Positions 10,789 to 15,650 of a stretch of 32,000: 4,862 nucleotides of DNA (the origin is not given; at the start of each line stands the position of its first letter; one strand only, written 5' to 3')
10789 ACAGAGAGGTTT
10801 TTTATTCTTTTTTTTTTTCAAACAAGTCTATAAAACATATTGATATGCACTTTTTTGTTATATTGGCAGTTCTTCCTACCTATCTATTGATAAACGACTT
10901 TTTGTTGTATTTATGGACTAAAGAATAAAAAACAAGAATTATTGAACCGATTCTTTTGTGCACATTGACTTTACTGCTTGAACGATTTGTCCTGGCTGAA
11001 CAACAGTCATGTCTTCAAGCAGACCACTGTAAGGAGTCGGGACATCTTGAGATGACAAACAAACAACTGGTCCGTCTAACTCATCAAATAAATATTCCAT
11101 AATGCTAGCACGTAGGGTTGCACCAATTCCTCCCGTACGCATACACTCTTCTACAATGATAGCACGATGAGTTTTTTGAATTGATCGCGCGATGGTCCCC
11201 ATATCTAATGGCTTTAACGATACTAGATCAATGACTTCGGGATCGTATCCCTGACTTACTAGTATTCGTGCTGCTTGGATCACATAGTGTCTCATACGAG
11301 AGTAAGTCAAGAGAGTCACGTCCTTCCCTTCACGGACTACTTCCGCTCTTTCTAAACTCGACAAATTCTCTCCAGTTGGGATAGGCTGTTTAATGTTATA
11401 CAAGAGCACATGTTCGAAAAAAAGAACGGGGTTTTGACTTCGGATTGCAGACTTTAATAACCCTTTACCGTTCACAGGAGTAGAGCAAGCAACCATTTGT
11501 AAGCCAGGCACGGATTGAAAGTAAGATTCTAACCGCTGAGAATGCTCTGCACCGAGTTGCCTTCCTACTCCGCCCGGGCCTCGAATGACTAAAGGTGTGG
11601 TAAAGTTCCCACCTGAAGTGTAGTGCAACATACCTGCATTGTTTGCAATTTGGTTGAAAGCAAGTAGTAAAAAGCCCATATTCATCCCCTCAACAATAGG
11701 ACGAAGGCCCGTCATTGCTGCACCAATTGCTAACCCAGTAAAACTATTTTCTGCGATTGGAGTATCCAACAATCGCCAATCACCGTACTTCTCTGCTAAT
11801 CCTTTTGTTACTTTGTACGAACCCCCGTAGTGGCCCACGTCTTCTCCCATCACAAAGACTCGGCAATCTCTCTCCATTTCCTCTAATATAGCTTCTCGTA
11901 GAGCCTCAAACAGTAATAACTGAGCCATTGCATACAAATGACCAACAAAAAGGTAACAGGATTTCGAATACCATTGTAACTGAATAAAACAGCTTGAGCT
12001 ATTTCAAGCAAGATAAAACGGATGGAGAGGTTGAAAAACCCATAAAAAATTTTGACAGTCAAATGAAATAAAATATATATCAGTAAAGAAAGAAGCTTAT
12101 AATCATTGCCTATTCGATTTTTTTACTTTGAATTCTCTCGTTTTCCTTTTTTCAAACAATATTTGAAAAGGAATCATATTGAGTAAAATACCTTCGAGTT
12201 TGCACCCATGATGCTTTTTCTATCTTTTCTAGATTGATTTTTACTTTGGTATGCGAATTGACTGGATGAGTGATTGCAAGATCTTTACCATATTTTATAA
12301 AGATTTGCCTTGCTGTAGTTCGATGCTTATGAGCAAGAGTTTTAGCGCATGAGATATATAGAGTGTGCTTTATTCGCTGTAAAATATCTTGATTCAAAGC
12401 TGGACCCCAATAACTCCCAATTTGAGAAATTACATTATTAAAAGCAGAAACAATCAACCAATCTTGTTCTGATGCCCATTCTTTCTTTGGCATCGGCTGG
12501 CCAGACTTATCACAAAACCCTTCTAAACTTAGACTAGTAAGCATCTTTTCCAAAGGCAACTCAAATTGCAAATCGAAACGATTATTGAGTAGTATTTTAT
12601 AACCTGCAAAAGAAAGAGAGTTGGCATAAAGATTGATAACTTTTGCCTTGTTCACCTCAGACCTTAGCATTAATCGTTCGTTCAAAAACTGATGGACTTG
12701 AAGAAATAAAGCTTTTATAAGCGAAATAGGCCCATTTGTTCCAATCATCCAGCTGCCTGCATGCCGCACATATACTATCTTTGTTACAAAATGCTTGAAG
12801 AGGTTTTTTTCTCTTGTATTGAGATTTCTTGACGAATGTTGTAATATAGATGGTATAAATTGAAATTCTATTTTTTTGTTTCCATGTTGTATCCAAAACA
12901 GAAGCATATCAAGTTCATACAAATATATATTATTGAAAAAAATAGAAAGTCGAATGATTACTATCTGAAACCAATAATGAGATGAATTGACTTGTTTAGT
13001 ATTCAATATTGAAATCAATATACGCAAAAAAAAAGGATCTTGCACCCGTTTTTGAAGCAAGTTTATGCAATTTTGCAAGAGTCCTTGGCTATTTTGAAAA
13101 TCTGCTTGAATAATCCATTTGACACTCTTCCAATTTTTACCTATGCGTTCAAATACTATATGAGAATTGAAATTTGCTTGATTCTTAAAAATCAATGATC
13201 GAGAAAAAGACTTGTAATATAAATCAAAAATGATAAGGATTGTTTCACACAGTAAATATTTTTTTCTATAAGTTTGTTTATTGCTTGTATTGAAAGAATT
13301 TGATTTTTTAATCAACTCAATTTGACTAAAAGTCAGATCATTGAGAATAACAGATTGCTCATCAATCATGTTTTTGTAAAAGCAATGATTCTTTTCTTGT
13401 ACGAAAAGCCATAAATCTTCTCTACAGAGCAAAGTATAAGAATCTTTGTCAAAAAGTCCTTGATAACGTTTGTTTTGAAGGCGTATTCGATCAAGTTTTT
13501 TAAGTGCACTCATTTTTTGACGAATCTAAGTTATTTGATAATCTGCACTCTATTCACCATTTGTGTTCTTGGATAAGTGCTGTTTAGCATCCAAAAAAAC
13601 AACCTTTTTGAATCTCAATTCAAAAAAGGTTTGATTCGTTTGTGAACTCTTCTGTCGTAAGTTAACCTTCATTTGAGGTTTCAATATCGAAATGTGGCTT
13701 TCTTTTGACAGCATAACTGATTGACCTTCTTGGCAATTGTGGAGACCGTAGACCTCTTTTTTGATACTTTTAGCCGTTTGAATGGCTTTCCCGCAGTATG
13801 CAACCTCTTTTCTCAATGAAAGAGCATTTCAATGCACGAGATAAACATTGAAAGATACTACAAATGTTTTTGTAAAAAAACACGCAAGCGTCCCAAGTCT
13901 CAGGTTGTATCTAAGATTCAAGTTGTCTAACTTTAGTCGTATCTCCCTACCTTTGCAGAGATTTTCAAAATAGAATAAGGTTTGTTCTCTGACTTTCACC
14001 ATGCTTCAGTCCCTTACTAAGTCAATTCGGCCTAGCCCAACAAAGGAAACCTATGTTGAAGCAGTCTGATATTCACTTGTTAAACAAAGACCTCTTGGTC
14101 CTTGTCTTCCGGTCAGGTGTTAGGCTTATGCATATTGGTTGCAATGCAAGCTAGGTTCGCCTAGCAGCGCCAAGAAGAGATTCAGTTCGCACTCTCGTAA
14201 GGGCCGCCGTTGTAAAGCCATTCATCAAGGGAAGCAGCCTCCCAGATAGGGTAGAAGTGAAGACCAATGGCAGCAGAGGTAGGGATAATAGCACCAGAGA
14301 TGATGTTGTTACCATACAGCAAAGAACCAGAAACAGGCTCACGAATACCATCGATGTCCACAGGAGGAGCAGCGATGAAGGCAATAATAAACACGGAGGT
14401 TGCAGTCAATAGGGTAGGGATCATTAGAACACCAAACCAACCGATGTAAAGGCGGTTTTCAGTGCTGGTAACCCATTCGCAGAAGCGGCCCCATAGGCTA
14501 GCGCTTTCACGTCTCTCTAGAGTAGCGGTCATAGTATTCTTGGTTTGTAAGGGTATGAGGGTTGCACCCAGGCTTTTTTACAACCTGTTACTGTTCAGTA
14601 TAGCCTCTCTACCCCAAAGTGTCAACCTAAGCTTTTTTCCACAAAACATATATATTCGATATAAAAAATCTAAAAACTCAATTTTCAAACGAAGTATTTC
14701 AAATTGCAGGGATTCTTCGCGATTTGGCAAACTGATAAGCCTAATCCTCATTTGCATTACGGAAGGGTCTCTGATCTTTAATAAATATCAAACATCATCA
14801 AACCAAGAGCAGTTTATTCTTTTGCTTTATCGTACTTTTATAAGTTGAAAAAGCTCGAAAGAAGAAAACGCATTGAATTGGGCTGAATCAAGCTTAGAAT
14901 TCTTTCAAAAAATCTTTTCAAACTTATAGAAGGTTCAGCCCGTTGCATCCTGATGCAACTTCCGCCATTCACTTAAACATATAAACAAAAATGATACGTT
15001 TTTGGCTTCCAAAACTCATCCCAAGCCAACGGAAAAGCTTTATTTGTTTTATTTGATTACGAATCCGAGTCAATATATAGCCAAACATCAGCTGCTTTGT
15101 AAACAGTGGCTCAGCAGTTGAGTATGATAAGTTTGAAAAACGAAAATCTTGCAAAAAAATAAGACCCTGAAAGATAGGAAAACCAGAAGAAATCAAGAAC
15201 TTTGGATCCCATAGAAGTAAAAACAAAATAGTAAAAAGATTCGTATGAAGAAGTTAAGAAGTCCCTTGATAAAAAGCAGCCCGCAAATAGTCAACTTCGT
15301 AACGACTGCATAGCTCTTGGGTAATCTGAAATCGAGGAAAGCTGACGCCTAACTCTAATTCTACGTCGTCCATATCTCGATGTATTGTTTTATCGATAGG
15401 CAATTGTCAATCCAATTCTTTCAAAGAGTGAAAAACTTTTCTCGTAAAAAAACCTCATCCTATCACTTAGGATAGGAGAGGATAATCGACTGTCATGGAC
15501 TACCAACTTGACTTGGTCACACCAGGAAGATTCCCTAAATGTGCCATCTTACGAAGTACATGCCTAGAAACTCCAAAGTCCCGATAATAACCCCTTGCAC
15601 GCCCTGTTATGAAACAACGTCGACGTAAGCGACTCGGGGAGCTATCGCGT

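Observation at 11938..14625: psbA is interrupted after codon 113 by a matK-carrying group II intron whose 3' half and downstream psbA exons are missing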

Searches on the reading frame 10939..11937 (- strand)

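Call 7: search_protein_families(library=pfam, proteins=[window:10939-11937:-], max_evalue=0.01)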
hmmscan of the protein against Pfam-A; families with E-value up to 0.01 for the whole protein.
window:10939-11937:- (332 aa): 2 families
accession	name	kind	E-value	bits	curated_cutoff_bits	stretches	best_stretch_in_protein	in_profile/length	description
PF02779.29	Transket_pyr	-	1.1e-40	139.6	27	1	10-181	6-173/174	Transketolase, pyrimidine binding domain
PF02780.25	Transketolase_C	-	6.7e-35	120.1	25.9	1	197-318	2-124/124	Transketolase, C-terminal domain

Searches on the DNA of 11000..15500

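Call 6: search_rna_families(source=window, start=11000, end=15500, threshold=evalue, max_evalue=10, show_alignments=3)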
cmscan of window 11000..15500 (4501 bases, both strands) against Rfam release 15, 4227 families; matches with E-value up to 10: 8.
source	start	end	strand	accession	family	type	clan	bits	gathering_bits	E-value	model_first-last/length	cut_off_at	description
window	14799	14878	+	RF00950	mir-927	Gene; miRNA;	-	23.9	60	0.62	1-86/86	no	mir-927 microRNA precursor family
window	13328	13395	-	RF00108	SNORD116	Gene; snRNA; snoRNA; CD-box;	-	23.8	35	0.64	1-92/92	no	Small nucleolar RNA SNORD116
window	14643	14725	-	RF00271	SNORD60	Gene; snRNA; snoRNA; CD-box;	CL00066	23.4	42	0.35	1-83/83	no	Small nucleolar RNA SNORD60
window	12772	12856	+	RF00906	MIR1120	Gene; miRNA;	-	20.6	86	1.5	1-87/87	no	MIR1120/MIR1122 microRNA precursor family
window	13147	13173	+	RF01319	CRISPR-DR6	Gene; CRISPR;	-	17.3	39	8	1-30/30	no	CRISPR RNA direct repeat element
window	13923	14081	-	RF02004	group-II-D1D4-5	Intron;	CL00102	15.3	34.5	5.6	1-201/201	no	Group II catalytic intron D1-D4-5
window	11869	11929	-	RF02475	GlsR6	Gene; snRNA; snoRNA; CD-box;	-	14.4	75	7.1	1-59/59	no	Small nucleolar RNA GlsR6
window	14811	14992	-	RF02575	DM_SisR1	Gene;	-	14.1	62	8.1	1-389/389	no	Drosophila melanogaster stable intronic sequence RNA 1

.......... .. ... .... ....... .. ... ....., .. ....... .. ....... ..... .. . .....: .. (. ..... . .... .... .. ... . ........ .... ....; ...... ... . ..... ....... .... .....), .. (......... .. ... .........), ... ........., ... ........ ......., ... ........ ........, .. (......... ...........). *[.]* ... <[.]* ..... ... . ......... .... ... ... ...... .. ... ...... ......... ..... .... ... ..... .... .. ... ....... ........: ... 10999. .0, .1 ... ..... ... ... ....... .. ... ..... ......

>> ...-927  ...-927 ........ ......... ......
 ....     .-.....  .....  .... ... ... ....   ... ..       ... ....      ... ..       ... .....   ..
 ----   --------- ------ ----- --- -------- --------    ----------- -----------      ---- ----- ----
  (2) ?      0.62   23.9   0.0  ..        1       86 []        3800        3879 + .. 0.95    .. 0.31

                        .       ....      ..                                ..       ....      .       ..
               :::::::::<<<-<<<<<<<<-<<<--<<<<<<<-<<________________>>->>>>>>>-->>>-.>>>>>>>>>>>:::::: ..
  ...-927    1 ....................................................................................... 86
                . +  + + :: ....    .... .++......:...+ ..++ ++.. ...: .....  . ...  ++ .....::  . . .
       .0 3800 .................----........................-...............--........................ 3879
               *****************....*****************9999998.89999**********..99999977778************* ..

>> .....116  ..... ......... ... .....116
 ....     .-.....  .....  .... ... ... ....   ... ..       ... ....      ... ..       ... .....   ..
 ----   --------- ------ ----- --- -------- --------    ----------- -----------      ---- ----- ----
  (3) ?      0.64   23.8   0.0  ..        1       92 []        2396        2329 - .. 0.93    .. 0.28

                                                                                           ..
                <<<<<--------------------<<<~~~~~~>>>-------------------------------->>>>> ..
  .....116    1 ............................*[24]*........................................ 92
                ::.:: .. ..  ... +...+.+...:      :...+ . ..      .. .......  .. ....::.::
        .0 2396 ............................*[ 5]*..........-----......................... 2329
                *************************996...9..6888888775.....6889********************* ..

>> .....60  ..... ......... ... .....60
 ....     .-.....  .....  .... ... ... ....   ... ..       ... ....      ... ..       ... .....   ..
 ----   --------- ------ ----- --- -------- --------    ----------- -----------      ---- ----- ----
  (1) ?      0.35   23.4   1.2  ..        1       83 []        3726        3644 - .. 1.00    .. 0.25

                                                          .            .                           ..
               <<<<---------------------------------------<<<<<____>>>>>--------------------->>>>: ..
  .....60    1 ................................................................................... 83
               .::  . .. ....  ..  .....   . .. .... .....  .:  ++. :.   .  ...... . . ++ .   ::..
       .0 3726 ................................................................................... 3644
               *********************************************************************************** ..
